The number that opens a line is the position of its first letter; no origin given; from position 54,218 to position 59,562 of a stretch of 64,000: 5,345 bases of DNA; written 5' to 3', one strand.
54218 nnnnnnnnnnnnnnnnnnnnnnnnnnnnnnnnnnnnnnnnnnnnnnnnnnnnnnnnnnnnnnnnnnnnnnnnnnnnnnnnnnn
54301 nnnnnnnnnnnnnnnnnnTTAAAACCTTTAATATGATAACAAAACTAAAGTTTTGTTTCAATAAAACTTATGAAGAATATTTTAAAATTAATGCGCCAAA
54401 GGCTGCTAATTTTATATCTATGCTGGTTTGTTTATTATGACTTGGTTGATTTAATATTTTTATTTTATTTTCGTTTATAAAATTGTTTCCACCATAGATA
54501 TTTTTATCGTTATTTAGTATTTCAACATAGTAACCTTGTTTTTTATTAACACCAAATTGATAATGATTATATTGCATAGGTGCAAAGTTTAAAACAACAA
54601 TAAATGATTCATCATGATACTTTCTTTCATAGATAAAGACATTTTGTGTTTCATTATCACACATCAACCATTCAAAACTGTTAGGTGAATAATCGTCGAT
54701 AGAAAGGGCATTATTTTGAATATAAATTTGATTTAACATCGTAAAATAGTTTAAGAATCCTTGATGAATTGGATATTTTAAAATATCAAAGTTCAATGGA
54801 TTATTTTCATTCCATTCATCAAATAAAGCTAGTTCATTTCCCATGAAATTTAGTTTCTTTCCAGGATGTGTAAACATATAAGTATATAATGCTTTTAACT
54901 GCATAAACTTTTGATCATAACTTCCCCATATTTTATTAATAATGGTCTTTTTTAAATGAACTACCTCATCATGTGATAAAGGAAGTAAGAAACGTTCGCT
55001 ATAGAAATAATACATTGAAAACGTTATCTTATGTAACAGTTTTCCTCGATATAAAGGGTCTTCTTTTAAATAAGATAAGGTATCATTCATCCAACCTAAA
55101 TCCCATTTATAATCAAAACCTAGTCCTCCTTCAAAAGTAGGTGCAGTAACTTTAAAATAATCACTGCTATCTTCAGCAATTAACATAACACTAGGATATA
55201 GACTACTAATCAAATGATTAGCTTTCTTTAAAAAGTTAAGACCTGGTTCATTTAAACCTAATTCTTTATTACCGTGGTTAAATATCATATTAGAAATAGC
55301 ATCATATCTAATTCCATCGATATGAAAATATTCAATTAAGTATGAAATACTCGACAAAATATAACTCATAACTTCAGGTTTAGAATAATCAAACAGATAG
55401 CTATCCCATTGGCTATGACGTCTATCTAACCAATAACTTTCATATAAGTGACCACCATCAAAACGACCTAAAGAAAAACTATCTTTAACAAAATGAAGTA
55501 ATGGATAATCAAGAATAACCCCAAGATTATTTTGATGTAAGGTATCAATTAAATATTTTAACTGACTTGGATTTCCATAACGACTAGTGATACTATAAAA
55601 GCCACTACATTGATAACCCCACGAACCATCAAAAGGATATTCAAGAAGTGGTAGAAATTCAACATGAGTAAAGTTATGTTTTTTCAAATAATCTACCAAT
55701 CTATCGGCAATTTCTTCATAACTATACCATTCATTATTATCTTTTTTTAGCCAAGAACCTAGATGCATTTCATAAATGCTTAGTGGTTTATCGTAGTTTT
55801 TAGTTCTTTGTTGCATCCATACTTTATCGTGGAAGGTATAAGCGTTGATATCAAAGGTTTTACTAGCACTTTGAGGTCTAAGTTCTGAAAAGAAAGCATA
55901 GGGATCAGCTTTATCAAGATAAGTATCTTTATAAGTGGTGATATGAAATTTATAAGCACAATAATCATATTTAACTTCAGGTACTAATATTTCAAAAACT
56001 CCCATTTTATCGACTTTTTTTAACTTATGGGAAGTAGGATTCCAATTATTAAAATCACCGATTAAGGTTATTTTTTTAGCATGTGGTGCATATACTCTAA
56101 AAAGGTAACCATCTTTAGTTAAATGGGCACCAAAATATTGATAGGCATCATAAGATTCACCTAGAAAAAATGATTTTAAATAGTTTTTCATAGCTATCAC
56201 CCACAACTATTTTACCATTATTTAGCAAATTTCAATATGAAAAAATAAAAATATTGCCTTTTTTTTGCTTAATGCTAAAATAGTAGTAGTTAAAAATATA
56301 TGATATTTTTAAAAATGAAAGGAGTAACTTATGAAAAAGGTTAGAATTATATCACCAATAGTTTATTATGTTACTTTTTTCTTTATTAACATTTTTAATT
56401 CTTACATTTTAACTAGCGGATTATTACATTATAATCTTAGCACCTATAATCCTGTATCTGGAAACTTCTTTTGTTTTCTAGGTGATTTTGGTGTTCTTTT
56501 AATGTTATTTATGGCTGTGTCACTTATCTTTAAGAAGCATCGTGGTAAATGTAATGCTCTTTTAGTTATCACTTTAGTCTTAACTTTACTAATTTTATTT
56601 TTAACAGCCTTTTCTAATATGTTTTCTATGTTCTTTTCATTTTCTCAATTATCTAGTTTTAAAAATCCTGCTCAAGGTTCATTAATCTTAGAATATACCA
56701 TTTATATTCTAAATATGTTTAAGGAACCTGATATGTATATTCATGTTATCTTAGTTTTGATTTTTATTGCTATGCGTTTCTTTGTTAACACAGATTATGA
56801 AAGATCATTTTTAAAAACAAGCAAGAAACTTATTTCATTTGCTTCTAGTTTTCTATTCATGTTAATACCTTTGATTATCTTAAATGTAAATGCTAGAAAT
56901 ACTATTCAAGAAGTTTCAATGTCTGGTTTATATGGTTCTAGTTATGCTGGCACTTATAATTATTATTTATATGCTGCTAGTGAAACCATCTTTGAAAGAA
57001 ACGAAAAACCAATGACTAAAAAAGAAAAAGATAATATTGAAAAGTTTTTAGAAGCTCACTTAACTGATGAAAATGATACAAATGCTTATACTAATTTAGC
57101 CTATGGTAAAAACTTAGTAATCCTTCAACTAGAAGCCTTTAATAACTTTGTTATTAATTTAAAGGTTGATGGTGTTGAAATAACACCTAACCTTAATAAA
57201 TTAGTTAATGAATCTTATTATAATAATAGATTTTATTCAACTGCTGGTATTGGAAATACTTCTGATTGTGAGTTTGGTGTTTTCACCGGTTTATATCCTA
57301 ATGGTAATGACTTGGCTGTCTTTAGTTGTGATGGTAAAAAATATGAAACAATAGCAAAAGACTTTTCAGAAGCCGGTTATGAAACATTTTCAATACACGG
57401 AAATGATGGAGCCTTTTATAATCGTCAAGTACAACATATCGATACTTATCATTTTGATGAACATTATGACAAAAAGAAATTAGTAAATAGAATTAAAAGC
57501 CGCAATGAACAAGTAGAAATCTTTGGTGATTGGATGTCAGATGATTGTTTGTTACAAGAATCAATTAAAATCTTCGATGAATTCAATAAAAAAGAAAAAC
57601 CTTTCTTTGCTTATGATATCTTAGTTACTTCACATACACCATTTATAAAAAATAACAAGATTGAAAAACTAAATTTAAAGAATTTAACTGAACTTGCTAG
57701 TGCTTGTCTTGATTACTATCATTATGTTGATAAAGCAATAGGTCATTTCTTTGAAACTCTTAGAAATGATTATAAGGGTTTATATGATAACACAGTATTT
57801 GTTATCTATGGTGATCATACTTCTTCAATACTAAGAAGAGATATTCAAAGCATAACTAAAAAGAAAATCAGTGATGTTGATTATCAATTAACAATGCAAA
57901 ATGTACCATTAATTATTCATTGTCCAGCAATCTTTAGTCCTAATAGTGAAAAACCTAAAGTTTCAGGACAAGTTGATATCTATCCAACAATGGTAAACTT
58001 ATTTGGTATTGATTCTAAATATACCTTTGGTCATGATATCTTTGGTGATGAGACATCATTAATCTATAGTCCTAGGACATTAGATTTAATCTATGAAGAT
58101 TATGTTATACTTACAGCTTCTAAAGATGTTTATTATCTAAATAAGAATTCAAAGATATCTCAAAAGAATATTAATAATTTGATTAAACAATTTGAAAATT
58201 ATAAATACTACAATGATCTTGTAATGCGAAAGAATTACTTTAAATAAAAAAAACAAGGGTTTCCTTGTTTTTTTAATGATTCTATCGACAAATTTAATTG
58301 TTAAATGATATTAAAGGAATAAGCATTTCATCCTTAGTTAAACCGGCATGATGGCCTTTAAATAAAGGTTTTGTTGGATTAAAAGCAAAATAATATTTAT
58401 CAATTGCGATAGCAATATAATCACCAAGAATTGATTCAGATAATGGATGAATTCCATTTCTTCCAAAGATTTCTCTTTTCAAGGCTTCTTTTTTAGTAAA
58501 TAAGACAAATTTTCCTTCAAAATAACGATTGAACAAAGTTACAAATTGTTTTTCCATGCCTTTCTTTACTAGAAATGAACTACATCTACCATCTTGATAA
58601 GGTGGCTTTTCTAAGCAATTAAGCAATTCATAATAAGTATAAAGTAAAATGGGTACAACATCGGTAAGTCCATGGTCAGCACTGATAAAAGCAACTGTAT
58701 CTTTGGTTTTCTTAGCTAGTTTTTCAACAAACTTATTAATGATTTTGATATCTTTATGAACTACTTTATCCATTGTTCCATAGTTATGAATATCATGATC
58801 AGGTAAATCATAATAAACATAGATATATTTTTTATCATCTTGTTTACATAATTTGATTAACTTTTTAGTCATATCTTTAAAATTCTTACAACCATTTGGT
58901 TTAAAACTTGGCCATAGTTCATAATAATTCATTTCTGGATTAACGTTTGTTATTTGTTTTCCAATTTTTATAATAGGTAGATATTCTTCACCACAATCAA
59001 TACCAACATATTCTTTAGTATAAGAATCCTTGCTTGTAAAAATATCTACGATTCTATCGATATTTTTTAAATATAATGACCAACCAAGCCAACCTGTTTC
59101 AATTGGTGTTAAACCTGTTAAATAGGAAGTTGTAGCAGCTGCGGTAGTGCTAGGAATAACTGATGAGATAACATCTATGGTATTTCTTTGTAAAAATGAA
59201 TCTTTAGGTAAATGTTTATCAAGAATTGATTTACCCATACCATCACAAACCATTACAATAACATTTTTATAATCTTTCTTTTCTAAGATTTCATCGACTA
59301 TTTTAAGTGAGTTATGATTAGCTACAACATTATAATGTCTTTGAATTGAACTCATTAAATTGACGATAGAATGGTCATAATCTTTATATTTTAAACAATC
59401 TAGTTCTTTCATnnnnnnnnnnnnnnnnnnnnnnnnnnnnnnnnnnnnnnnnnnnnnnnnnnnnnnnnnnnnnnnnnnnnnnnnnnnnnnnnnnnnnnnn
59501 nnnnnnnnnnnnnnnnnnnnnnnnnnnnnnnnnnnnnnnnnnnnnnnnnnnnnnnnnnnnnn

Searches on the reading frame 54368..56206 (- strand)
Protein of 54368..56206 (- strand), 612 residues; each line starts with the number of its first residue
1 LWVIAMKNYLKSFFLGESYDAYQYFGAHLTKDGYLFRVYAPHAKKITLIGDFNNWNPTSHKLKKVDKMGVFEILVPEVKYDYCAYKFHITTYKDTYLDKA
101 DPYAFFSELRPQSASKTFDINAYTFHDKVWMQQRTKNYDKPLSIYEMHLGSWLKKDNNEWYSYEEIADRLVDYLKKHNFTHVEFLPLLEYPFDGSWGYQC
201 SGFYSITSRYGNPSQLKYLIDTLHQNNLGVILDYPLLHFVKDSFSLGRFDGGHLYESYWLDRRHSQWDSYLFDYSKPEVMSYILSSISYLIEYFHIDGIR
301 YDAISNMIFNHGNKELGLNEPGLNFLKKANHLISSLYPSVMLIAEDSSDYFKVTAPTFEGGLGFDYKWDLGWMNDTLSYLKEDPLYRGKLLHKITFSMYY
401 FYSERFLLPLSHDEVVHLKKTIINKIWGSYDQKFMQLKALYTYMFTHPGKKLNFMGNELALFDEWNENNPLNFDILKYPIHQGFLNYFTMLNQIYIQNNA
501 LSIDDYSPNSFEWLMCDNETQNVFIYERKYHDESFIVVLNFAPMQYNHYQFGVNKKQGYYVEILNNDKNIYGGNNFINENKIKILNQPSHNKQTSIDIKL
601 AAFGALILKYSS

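Call 70: search_protein_families(library=pfam, proteins=[window:54368-56206:-], max_evalue=0.00001)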
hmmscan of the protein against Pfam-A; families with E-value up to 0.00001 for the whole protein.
window:54368-56206:- (612 aa): 4 families
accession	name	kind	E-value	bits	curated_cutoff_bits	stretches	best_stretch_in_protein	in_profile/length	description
PF02922.24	CBM_48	-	2.6e-19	69.8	22.4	1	25-104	2-83/83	Carbohydrate-binding module 48 (Isoamylase N-terminal domain)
PF02806.24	Alpha-amylase_C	-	1.4e-18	67.4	21.2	1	513-610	1-94/95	Alpha amylase, C-terminal all-beta domain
PF00128.31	Alpha-amylase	-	4.4e-12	46.4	22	1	161-235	16-88/446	Alpha amylase, catalytic domain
PF22019.2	GlgB_N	-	3e-11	43.7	27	1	10-103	5-94/94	alpha-1,4-glucan branching enzyme GlgB, N-terminal domain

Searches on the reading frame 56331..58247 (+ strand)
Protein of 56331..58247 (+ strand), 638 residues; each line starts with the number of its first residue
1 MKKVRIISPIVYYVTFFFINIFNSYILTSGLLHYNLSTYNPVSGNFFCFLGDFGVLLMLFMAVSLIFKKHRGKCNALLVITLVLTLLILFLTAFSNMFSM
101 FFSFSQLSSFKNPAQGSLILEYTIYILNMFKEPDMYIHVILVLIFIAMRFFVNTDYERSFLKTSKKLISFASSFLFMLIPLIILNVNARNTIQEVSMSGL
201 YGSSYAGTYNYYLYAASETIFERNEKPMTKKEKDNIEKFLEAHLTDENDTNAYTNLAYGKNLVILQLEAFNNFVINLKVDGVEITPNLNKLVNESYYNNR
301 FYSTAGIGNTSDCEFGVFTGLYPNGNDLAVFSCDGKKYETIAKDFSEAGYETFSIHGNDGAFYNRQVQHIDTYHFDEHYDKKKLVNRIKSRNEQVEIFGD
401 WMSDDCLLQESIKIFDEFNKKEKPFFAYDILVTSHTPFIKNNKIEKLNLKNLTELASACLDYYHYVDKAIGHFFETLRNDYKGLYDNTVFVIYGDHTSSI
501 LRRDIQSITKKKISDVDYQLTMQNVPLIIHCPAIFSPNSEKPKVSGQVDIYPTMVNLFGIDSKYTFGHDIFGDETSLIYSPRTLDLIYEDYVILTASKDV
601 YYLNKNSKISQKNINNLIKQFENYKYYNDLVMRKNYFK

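Call 70: search_protein_families(library=pfam, proteins=[window:56331-58247:+], max_evalue=0.00001)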
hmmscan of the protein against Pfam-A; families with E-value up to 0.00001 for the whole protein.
window:56331-58247:+ (638 aa): 1 family
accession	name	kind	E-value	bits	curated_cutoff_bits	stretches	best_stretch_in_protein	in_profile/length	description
PF00884.28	Sulfatase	-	3.7e-33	115.6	25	1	260-560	1-301/301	Sulfatase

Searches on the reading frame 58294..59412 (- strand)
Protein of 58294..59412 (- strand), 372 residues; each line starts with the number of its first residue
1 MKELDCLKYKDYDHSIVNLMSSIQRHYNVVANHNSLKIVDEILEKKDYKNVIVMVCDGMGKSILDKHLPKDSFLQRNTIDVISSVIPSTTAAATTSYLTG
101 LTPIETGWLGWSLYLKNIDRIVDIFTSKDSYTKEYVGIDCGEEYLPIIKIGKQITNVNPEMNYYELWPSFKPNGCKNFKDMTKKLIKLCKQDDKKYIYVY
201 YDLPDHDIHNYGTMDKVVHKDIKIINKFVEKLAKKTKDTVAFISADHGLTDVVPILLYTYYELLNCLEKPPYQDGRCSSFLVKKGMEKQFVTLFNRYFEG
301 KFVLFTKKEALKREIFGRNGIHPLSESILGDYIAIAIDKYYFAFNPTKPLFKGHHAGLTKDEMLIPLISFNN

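Call 70: search_protein_families(library=pfam, proteins=[window:58294-59412:-], max_evalue=0.00001)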
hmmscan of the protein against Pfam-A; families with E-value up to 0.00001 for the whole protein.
window:58294-59412:- (372 aa): 1 family
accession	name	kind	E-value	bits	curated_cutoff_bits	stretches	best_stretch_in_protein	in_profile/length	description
PF01663.27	Phosphodiest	-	1.8e-13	51.3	23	1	51-260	1-235/342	Type I phosphodiesterase / nucleotide pyrophosphatase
